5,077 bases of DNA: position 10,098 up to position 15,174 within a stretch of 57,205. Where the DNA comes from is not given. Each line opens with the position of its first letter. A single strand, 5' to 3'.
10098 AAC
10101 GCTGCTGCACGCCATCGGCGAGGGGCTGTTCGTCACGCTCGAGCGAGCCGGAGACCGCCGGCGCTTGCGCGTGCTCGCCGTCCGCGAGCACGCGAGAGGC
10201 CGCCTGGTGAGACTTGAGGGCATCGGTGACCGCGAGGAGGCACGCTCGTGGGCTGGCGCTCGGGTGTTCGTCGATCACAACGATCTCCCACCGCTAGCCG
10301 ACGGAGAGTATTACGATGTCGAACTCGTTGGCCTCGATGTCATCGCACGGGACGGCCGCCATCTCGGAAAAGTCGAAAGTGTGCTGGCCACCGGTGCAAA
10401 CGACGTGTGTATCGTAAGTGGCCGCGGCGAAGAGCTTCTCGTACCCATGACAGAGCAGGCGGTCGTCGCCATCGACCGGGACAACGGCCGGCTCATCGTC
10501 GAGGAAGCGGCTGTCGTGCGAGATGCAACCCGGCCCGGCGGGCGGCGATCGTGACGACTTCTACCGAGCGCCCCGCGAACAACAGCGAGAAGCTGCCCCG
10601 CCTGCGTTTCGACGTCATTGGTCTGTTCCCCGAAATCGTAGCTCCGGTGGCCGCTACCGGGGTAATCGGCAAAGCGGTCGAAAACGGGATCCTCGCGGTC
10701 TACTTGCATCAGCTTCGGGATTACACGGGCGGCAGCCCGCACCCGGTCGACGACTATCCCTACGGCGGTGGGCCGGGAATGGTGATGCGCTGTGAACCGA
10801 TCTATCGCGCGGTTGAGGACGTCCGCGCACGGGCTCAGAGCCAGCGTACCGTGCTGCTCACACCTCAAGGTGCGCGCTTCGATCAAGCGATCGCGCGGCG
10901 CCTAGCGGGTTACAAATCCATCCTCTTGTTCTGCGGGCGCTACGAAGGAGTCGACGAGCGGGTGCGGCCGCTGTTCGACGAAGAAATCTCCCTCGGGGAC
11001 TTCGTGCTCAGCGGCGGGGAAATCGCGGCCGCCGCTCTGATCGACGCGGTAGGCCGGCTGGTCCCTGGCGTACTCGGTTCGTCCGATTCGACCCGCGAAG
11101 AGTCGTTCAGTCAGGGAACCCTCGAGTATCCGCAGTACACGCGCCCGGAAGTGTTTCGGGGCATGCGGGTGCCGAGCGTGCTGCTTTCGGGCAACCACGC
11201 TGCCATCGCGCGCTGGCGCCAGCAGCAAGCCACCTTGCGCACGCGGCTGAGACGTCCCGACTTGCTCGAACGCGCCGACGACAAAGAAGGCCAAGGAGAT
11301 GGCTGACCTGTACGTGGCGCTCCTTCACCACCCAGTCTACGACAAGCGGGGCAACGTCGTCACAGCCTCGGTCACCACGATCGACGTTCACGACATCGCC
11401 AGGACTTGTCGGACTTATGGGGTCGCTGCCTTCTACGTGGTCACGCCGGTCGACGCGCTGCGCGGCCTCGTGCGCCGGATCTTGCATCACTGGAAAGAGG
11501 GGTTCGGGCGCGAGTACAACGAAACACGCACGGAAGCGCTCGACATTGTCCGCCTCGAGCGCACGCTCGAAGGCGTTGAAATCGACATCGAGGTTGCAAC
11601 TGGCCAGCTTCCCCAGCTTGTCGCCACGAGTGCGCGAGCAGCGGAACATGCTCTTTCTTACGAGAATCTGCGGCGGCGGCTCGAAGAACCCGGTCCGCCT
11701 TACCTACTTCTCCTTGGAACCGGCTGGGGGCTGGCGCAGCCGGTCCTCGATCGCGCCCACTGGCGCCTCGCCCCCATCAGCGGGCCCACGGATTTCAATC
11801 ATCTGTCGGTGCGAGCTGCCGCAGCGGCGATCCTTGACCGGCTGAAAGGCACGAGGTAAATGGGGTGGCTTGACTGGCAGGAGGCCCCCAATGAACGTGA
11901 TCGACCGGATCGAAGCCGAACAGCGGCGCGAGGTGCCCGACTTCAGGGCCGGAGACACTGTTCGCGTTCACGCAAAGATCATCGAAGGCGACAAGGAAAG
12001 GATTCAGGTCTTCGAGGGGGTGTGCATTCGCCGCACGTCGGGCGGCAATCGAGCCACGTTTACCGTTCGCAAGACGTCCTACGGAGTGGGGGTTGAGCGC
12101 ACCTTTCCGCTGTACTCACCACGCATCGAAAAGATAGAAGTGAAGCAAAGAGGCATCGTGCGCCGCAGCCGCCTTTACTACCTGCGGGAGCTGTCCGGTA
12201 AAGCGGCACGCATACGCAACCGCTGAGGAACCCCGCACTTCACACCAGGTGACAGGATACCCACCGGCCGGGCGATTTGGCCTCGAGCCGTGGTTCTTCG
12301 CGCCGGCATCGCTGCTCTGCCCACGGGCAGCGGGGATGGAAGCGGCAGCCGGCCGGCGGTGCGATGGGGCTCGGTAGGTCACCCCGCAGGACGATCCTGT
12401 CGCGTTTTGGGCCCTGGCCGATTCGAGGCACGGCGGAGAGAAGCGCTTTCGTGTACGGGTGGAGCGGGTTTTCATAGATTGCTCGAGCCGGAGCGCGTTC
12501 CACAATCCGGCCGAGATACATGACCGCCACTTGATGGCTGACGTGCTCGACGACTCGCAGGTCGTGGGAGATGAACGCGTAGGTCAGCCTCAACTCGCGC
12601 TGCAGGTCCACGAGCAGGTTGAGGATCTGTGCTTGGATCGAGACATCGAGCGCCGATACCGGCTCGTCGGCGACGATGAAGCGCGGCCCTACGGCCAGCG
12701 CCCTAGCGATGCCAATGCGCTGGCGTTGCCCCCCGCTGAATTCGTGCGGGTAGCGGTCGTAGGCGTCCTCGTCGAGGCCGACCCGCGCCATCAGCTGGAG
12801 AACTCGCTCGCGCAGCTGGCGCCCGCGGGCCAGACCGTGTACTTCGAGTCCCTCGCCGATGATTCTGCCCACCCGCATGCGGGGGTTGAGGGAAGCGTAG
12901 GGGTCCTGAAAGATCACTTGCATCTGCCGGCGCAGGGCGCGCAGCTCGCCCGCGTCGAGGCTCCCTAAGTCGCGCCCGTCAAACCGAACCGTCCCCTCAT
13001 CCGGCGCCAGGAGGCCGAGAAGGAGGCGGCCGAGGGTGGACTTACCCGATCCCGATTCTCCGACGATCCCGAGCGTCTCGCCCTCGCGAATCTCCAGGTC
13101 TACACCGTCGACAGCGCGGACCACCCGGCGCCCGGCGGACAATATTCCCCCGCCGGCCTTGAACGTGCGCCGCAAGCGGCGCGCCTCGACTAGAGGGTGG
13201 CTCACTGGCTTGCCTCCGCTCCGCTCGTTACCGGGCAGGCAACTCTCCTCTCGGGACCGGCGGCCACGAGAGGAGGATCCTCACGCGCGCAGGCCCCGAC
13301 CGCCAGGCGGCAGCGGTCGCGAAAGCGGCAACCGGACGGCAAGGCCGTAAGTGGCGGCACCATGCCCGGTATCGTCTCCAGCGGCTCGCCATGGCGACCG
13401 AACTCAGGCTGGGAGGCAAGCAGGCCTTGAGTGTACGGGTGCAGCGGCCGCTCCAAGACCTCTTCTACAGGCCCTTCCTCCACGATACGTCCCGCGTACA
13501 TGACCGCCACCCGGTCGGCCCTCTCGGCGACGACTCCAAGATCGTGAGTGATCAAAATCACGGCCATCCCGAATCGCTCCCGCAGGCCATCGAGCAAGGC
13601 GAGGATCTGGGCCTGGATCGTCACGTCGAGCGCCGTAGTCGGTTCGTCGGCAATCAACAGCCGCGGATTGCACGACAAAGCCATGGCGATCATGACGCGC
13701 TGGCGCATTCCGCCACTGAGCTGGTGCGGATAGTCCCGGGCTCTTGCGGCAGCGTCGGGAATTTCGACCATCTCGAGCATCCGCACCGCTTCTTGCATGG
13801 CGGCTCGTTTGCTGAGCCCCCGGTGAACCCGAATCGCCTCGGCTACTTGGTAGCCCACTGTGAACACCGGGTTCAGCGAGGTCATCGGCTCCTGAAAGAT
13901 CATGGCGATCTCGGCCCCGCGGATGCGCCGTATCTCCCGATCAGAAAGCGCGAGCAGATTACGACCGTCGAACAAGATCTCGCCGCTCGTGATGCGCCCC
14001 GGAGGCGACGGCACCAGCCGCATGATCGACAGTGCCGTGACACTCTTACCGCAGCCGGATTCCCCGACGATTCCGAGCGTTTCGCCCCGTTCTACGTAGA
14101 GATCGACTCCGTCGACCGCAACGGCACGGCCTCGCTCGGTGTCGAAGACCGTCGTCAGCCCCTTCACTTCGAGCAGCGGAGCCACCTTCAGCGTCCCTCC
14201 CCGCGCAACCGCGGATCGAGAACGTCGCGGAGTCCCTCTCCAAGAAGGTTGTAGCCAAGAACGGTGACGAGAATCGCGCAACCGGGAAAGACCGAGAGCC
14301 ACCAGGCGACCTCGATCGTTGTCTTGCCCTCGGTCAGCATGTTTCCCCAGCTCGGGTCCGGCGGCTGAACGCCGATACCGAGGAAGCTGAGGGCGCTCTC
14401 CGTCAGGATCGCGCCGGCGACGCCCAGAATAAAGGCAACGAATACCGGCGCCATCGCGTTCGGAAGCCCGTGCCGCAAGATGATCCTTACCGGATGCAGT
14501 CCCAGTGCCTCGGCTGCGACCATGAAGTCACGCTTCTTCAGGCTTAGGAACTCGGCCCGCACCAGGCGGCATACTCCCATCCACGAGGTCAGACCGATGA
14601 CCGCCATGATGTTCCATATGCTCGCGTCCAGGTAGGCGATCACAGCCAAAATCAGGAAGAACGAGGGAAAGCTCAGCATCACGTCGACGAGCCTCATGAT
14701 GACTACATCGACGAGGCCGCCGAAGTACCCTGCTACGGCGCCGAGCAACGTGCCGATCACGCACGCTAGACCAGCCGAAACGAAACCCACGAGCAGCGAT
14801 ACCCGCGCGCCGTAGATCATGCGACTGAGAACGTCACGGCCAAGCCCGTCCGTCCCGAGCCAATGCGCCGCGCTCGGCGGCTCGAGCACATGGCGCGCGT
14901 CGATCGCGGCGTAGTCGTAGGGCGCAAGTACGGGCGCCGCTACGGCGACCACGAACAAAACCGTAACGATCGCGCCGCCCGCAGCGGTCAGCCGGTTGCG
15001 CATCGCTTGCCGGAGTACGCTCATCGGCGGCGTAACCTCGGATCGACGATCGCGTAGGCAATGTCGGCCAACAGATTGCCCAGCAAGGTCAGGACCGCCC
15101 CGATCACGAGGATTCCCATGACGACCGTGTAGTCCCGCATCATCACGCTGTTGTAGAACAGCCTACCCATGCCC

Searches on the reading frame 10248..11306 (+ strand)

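Call 28: search_protein_families(library=pfam, max_evalue=0.00001, proteins=[window:10248-11306:+])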
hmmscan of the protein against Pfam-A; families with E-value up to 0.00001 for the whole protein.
window:10248-11306:+ (352 aa): 1 family
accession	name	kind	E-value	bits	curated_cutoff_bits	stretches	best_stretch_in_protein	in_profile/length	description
PF01746.26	tRNA_m1G_MT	-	2.6e-58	197.4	27.3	1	141-337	2-195/195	tRNA (Guanine-1)-methyltransferase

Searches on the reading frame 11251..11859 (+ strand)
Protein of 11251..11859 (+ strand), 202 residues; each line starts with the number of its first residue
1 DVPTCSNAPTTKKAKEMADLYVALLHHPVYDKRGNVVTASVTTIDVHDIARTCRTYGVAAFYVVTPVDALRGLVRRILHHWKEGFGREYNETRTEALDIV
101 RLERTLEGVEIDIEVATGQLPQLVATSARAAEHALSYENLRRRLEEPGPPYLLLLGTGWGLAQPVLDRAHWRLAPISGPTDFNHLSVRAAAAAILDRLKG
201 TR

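Call 29: search_protein_families(library=pfam, max_evalue=0.00001, proteins=[window:11251-11859:+])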
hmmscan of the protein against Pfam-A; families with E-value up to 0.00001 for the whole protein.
window:11251-11859:+ (202 aa): 1 family
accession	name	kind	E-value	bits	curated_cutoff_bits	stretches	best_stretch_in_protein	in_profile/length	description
PF09936.14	Methyltrn_RNA_4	-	5.4e-70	235.4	22.6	1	20-199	2-181/182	SAM-dependent RNA methyltransferase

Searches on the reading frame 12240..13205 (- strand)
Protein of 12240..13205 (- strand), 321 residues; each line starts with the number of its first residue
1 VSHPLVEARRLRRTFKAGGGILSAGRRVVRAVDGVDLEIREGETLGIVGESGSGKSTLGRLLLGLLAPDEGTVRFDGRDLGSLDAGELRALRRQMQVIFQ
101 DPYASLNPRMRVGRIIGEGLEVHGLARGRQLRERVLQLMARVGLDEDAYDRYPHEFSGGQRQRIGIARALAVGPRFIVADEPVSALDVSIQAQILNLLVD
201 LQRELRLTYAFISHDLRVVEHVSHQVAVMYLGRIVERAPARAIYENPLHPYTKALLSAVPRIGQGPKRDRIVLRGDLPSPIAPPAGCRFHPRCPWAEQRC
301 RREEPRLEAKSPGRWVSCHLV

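Call 29: search_protein_families(library=pfam, max_evalue=0.00001, proteins=[window:12240-13205:-])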
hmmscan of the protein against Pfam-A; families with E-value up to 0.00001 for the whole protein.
window:12240-13205:- (321 aa): 2 families
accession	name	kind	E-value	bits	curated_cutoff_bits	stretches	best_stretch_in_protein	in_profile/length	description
PF00005.33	ABC_tran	-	7.8e-34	117.7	25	1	33-183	2-136/137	ABC transporter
PF08352.17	oligo_HPY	-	9.3e-20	71.2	27.1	1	235-300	1-65/65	Oligopeptide/dipeptide transporter, C-terminal region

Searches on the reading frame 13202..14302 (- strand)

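Call 29: search_protein_families(library=pfam, max_evalue=0.00001, proteins=[window:13202-14302:-])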
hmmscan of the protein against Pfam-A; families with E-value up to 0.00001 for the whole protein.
window:13202-14302:- (366 aa): 2 families
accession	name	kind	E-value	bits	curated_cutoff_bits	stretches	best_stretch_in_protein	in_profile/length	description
PF00005.33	ABC_tran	-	2.3e-30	106.4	25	1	64-223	2-137/137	ABC transporter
PF08352.17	oligo_HPY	-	1.6e-21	76.9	27.1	1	274-338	1-65/65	Oligopeptide/dipeptide transporter, C-terminal region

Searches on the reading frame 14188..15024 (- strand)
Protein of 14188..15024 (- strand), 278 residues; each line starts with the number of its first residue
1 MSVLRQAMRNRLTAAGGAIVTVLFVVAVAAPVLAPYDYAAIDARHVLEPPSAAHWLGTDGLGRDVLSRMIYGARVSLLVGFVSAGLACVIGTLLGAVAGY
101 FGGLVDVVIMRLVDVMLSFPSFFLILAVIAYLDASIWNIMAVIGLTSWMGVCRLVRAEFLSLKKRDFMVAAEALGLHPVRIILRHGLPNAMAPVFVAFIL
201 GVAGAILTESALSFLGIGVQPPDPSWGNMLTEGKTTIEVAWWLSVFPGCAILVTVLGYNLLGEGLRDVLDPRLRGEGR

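Call 29: search_protein_families(library=pfam, max_evalue=0.00001, proteins=[window:14188-15024:-])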
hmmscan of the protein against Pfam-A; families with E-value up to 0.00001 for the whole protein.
window:14188-15024:- (278 aa): 2 families
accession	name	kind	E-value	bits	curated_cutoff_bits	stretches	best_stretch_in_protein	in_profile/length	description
PF00528.27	BPD_transp_1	-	3.5e-31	108.8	26.4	1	91-274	1-183/184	Binding-protein-dependent transport system inner membrane component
PF12911.12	OppC_N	-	2.7e-09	37.2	23.9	1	3-50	6-53/53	N-terminal TM domain of oligopeptide transport permease C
